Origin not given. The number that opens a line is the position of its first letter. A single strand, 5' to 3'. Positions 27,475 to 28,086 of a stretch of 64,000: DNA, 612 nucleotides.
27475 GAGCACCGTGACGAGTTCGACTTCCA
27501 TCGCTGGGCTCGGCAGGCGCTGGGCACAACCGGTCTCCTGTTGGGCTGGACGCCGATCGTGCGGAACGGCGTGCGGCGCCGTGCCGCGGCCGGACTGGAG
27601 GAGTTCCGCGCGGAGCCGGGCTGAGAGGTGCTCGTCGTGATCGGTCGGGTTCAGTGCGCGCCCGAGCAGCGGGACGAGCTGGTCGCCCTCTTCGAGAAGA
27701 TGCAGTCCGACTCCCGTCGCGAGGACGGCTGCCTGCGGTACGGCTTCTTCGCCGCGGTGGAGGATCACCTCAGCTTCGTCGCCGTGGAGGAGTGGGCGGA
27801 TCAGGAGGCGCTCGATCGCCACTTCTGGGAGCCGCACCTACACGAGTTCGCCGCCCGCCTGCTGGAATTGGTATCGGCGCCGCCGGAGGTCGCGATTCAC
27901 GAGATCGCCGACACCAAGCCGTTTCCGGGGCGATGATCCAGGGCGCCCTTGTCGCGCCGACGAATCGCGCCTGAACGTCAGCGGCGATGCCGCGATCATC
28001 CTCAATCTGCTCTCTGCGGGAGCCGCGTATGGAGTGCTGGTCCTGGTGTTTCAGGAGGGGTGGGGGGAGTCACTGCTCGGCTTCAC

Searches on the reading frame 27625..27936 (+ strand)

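Call 35: search_protein_families(library=pfam, proteins=[window:27625-27936:+], max_evalue=0.001)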
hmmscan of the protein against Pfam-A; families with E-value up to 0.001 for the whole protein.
window:27625-27936:+ (103 aa): 1 family
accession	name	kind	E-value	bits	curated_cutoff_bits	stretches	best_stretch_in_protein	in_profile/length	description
PF03992.22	ABM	-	1.6e-17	63.9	23.1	1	3-77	2-77/78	Antibiotic biosynthesis monooxygenase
